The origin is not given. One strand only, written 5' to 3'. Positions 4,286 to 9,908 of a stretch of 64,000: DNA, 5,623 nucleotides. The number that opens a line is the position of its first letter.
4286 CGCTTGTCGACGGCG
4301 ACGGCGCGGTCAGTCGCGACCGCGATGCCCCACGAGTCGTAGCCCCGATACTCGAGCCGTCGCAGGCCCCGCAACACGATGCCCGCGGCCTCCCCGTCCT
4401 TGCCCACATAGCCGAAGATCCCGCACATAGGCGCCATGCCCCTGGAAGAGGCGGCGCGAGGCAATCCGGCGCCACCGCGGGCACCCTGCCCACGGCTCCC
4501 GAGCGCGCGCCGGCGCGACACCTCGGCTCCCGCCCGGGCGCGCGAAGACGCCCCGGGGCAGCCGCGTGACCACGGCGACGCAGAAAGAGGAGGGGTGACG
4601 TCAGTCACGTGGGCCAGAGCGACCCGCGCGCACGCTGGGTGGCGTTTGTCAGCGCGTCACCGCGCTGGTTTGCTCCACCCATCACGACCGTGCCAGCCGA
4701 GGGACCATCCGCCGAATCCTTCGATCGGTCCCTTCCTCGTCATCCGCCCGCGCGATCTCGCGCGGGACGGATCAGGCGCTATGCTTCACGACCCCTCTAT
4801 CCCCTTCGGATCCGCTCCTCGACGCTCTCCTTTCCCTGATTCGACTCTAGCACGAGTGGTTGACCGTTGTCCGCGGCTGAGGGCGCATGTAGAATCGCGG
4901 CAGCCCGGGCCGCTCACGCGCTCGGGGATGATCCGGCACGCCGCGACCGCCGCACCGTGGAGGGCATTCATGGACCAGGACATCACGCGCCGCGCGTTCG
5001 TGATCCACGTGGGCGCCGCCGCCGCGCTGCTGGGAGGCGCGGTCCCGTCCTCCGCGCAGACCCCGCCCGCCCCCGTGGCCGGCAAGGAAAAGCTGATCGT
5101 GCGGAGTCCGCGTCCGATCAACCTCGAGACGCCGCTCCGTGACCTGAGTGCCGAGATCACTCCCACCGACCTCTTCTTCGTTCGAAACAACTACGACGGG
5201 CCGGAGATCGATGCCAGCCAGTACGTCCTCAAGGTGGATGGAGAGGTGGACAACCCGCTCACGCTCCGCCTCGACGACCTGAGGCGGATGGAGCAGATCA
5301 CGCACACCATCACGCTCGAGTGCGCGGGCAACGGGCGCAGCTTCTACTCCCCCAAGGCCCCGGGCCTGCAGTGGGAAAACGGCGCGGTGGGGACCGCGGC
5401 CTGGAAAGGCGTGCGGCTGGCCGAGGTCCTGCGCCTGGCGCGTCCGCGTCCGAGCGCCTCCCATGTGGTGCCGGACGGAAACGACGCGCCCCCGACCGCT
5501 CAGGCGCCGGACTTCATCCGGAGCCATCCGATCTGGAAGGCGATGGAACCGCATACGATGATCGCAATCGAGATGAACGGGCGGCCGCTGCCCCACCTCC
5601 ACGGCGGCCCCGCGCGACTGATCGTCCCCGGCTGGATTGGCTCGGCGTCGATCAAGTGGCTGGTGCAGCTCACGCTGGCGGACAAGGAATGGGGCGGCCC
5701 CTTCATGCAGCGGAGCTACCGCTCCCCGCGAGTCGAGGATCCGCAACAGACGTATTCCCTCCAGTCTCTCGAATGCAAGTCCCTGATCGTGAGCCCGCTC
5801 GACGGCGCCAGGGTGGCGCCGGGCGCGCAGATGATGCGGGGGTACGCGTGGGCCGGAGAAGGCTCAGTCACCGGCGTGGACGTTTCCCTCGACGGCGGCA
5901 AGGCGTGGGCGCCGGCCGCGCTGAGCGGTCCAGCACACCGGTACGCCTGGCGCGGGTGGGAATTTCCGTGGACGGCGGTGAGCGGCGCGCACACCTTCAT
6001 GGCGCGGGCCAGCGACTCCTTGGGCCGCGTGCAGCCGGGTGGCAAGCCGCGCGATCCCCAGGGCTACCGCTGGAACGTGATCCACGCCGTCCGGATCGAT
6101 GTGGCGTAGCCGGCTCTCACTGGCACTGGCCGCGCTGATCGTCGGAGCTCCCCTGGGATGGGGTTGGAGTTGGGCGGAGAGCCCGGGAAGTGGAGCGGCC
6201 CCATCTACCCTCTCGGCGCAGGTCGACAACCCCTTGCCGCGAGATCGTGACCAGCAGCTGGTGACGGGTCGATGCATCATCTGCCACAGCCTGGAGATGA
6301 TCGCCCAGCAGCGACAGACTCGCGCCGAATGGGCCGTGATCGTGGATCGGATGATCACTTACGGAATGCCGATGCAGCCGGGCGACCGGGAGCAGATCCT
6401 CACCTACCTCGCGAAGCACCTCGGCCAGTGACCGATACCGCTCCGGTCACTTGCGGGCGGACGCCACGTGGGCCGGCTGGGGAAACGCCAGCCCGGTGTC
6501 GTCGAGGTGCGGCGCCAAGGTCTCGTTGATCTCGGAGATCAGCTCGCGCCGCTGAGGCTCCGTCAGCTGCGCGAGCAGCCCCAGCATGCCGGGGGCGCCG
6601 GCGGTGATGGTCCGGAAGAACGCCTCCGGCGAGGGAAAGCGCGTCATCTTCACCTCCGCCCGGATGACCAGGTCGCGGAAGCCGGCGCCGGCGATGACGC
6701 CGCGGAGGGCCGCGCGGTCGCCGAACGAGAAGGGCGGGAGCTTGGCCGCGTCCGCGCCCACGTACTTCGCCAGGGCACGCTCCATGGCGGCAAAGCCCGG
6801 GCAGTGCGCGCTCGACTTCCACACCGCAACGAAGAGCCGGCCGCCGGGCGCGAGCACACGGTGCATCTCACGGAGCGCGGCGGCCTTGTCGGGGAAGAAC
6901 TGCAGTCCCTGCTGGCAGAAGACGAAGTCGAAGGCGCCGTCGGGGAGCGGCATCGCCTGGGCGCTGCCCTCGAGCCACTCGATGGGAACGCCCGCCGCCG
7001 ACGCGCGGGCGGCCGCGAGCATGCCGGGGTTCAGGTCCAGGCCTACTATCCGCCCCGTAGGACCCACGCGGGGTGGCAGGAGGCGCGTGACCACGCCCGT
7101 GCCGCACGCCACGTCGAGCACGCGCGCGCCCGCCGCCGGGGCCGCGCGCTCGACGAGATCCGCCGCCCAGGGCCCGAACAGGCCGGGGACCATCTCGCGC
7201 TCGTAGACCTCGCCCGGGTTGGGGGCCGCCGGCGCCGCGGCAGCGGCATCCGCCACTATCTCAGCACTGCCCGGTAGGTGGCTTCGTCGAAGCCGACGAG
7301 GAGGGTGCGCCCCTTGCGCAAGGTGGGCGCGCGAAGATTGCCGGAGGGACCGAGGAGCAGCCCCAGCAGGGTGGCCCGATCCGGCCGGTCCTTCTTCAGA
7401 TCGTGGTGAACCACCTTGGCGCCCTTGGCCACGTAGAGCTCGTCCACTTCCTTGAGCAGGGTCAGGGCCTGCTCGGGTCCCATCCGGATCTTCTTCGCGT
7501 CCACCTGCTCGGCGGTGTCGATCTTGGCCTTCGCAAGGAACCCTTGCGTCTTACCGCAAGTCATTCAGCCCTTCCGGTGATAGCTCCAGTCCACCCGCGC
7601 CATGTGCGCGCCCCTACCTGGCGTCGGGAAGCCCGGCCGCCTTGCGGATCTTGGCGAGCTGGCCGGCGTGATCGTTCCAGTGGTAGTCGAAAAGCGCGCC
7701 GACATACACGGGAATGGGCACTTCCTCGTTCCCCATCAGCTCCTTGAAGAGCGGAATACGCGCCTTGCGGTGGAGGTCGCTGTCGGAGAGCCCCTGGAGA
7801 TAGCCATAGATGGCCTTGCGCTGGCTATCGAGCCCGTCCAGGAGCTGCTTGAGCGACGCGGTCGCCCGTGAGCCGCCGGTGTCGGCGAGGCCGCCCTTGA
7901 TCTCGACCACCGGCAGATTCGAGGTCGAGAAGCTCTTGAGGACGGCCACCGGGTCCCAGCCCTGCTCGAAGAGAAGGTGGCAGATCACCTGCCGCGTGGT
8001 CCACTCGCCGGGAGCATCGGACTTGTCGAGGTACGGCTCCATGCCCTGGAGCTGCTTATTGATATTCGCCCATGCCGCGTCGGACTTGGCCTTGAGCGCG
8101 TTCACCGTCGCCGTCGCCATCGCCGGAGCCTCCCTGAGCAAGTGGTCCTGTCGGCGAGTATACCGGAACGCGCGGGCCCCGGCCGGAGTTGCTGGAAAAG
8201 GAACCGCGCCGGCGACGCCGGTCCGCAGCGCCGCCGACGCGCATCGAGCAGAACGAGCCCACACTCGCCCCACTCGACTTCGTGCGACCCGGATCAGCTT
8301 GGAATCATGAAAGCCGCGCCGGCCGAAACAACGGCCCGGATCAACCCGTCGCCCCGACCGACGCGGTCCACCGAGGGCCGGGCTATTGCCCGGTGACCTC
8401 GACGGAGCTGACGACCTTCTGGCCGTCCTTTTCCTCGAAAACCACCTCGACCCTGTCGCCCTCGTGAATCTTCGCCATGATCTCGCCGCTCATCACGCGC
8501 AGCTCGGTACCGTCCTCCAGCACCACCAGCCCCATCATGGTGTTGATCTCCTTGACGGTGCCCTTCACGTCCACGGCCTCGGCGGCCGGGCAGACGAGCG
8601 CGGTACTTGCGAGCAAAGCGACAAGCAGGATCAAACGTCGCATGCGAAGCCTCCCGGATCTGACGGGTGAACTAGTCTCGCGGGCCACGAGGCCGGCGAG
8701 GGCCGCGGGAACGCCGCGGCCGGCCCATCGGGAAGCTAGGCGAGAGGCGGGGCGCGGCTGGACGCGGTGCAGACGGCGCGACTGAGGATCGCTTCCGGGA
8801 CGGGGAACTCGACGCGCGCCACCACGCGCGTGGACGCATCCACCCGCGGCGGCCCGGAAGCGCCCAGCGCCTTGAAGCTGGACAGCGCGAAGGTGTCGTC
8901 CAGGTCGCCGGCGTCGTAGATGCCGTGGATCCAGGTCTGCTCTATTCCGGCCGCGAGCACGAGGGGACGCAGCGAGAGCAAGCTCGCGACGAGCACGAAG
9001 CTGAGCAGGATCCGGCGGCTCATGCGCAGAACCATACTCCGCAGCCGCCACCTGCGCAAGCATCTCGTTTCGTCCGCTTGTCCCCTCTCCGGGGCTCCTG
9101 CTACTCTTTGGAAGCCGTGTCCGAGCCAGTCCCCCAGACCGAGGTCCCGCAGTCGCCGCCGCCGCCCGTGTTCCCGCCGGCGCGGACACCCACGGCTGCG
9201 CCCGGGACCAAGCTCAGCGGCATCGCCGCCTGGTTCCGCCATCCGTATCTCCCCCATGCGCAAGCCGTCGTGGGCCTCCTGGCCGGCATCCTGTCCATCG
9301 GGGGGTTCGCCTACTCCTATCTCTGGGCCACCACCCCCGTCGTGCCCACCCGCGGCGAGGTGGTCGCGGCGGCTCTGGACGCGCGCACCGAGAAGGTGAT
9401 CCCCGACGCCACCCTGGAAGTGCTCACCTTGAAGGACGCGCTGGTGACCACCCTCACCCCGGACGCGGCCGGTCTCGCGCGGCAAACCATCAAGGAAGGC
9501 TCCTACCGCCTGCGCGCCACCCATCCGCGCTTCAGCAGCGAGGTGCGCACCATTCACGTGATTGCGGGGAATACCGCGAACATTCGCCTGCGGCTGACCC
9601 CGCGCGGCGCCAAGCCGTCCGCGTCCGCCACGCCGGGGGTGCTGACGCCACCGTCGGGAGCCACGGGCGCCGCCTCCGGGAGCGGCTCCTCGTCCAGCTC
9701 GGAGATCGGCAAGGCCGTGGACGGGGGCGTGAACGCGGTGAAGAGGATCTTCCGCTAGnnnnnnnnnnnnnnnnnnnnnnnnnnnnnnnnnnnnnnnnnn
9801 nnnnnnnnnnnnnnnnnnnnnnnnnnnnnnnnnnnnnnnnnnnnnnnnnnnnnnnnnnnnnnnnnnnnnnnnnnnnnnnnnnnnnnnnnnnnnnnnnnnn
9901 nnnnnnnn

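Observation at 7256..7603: ArsC/Spx-fold gene that is complete only with an in-frame UGA read as selenocysteine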

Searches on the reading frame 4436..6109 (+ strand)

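Call 21: search_protein_families(library=ncbifam, proteins=[window:4436-6109:+], max_evalue=0.00001)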
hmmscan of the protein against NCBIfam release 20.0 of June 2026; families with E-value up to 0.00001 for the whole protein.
window:4436-6109:+ (557 aa): 4 families
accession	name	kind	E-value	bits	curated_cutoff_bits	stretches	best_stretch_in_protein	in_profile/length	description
NF052245.1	SorA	equivalog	2.1e-79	267.1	600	1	216-555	44-395/396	SorA family sulfite dehydrogenase catalytic subunit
NF052247.1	SorT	equivalog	1.1e-61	208.8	570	1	211-556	33-385/387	SorT family sulfite dehydrogenase catalytic subunit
TIGR04555.1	sulfite_DH_soxC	equivalog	4.2e-60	203.8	420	1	231-535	77-375/408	sulfite dehydrogenase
NF003767.0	PRK05363.1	equivalog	1.9e-10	40.5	207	1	322-418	144-249/320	protein-methionine-sulfoxide reductase catalytic subunit MsrP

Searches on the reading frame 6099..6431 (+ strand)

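Call 21: search_protein_families(library=ncbifam, proteins=[window:6099-6431:+], max_evalue=0.00001)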
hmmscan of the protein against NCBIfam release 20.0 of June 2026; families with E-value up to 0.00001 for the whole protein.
window:6099-6431:+ (110 aa): 2 families
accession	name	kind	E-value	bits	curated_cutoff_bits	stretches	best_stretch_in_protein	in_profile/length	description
NF052246.1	SorB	equivalog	2.2e-10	40.5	93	1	49-107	18-79/80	SorB family sulfite dehydrogenase c-type cytochrome subunit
TIGR03908.1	QH_alpha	equivalog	1.3e-06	27.2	274.35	1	50-109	7-73/510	quinohemoprotein amine dehydrogenase subunit alpha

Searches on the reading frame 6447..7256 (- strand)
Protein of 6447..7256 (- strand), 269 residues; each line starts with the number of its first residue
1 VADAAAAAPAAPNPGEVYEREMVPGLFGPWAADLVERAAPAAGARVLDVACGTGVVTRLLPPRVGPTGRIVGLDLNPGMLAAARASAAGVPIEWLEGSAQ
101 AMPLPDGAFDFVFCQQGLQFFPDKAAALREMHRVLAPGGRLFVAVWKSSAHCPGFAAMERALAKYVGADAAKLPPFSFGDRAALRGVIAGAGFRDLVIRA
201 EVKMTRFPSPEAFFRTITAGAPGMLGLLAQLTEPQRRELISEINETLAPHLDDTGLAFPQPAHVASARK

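Call 21: search_protein_families(library=ncbifam, proteins=[window:6447-7256:-], max_evalue=0.00001)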
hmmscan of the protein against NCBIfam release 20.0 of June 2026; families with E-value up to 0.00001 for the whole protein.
window:6447-7256:- (269 aa): 25 families
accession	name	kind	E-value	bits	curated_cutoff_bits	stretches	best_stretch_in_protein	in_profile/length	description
TIGR01934.1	MenG_MenH_UbiE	subfamily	4.9e-24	84.9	158.35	1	25-144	22-142/223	ubiquinone/menaquinone biosynthesis methyltransferase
NF001244.0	PRK00216.1-5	equivalog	2.5e-23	82.6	216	1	29-143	35-153/236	bifunctional demethylmenaquinone methyltransferase/2-methoxy-6-polyprenyl-1,4-benzoquinol methylase UbiE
NF045667.1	MTase_DVU1556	equivalog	6.5e-22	78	155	1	34-144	14-120/213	DVU_1556 family methyltransferase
NF041537.1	ArsM_AhpD_UU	exception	7.9e-22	77.5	510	1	42-144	76-181/345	arsenite methyltransferase/AhpD domain selenoprotein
NF001240.0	PRK00216.1-1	equivalog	1.5e-21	76.6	378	1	22-145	43-170/251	bifunctional demethylmenaquinone methyltransferase/2-methoxy-6-polyprenyl-1,4-benzoquinol methylase UbiE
NF047649.1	MTase_UXPK_star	exception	8.6e-21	74.2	460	1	42-145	77-183/283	methyltransferase/UXPK-star double selenoprotein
NF008823.0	PRK11873.1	subfamily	1.3e-20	74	263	1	41-204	76-234/272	arsenite methyltransferase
NF001243.0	PRK00216.1-4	equivalog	2.2e-20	73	235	1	30-166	35-173/237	demethylmenaquinone methyltransferase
TIGR02752.1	MenG_heptapren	equivalog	4.7e-20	72.1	419.85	1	30-166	33-171/231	demethylmenaquinone methyltransferase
NF041536.1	ArsM_DUF2284_UU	exception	9.9e-19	67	575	1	42-144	76-181/459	arsenite methyltransferase/DUF2284 domain selenoprotein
NF001241.0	PRK00216.1-2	equivalog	2.6e-17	63.2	327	1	29-149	38-153/231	demethylmenaquinone methyltransferase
NF001242.0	PRK00216.1-3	equivalog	2.6e-17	63.1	351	1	22-143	48-175/258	bifunctional demethylmenaquinone methyltransferase/2-methoxy-6-polyprenyl-1,4-benzoquinol methylase UbiE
TIGR02072.1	BioC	equivalog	3.8e-17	62.9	184.95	1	42-217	34-195/244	malonyl-ACP O-methyltransferase BioC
NF052510.1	methyltran_MpqE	exception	7.4e-17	61.5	335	1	25-142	29-150/234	methyl-plastoquinone biosynthesis methyltransferase MpqE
NF043040.1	corrin_prot_MT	hypoth_equivalog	1.3e-14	54.1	180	1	33-144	33-148/216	corrinoid protein-associated methyltransferase CpaM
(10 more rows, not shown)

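Call 50: search_protein_families(library=pfam, proteins=[window:6447-7256:-], max_evalue=0.01)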
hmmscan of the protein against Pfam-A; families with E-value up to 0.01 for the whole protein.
window:6447-7256:- (269 aa): 11 families
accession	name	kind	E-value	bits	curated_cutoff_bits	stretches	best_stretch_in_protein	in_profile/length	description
PF08241.18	Methyltransf_11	-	5.3e-27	94.7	21.2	1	47-143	1-95/95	Methyltransferase domain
PF13649.12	Methyltransf_25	-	6.2e-27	94.6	27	1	46-139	1-97/97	Methyltransferase domain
PF01209.24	Ubie_methyltran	-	4.1e-24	85.6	20.1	1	30-156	35-163/233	ubiE/COQ5 methyltransferase family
PF13847.12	Methyltransf_31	-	3.3e-19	69.4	27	1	42-147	3-113/145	Methyltransferase domain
PF13489.12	Methyltransf_23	-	9.8e-16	58.3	27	1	32-194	10-160/164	Methyltransferase domain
PF08242.18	Methyltransf_12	-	1.9e-15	57.8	30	1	47-141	1-98/98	Methyltransferase domain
PF07021.18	MetW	-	0.00019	21.6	21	1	42-134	13-101/193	Methionine biosynthesis protein MetW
PF01135.25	PCMT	-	0.00039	20.7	20.3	1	41-85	72-116/210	Protein-L-isoaspartate(D-aspartate) O-methyltransferase (PCMT)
PF01739.24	CheR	-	0.00043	20.2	27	0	106-143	134-173/195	CheR methyltransferase, SAM binding domain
PF01728.25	FtsJ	-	0.0046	17.3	24.1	1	42-84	21-61/181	FtsJ-like methyltransferase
PF05175.20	MTS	-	0.0058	16.7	23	0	39-148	28-142/170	Methyltransferase small domain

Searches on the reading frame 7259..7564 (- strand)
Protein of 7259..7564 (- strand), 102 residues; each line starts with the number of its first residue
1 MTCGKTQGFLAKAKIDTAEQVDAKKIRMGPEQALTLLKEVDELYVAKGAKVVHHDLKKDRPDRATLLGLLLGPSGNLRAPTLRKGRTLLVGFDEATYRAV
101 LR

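Call 3: search_protein_families(library=pfam, proteins=[window:7259-7564:-], max_evalue=1)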
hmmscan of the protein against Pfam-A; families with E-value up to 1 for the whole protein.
seq(102 aa): 2 families
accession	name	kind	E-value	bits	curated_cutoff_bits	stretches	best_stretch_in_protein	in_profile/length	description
PF03960.21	ArsC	-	0.015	16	24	1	25-99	14-78/79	ArsC family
PF24989.1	DUF7776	-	0.021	15.7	27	1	14-53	18-57/70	Domain of unknown function (DUF7776)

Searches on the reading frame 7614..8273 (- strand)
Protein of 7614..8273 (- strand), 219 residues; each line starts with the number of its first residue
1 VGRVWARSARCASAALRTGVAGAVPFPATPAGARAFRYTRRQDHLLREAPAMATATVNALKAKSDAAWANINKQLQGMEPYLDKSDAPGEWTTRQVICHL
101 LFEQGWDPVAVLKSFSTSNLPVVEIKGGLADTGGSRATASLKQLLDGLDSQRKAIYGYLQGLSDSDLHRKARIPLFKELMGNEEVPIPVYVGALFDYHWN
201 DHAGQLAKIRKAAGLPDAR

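Call 21: search_protein_families(library=ncbifam, proteins=[window:7614-8273:-], max_evalue=0.00001)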
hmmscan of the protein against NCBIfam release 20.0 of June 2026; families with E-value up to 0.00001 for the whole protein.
window:7614-8273:- (219 aa): 0 families

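Call 50: search_protein_families(library=pfam, proteins=[window:7614-8273:-], max_evalue=0.01)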
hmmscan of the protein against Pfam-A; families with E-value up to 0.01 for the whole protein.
window:7614-8273:- (219 aa): 1 family
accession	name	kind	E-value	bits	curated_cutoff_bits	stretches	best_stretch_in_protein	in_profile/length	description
PF12867.12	DinB_2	-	1.6e-05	25.8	24.8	1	65-180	18-103/128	DinB superfamily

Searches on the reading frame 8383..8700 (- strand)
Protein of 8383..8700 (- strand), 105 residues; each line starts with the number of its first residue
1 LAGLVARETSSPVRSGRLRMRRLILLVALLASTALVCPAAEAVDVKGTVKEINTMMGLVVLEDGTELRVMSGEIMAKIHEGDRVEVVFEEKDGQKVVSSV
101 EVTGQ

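Call 50: search_protein_families(library=pfam, proteins=[window:8383-8700:-], max_evalue=0.01)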
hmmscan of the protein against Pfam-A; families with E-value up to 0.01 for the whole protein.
window:8383-8700:- (105 aa): 2 families
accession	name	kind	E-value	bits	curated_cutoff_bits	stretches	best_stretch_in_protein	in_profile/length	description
PF07076.17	DUF1344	-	9.5e-06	25.8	23.1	1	42-98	1-57/60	Protein of unknown function (DUF1344)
PF11604.15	CusF_Ec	-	0.00024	21.3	27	1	68-101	38-71/72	Copper binding periplasmic protein CusF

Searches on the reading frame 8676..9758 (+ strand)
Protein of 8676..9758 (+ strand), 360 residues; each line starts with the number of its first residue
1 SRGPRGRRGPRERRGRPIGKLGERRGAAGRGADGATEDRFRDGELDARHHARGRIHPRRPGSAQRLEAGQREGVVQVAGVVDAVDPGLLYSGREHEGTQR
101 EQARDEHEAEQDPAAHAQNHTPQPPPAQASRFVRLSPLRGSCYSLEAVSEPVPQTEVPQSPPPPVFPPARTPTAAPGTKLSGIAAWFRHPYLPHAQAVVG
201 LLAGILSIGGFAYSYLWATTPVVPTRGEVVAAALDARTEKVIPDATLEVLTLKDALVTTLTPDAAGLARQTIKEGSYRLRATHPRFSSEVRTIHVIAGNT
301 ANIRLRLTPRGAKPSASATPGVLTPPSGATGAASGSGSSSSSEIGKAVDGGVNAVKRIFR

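Call 21: search_protein_families(library=ncbifam, proteins=[window:8676-9758:+], max_evalue=0.00001)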
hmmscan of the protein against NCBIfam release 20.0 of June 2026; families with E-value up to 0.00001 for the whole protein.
window:8676-9758:+ (360 aa): 1 family
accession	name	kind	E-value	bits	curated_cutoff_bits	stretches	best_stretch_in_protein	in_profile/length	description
NF052345.1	S_layer_anammox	exception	9e-08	29.9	1400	1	218-337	1304-1422/1596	Kustd1514 family S-layer glycoprotein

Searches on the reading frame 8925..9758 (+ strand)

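Call 50: search_protein_families(library=pfam, proteins=[window:8925-9758:+], max_evalue=0.01)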
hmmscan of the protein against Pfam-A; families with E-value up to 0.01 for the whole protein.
window:8925-9758:+ (277 aa): 1 family
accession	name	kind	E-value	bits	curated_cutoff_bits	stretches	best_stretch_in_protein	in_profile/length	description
PF13620.12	CarboxypepD_reg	-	6.4e-07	30.1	32.3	1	152-225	8-82/82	Carboxypeptidase regulatory-like domain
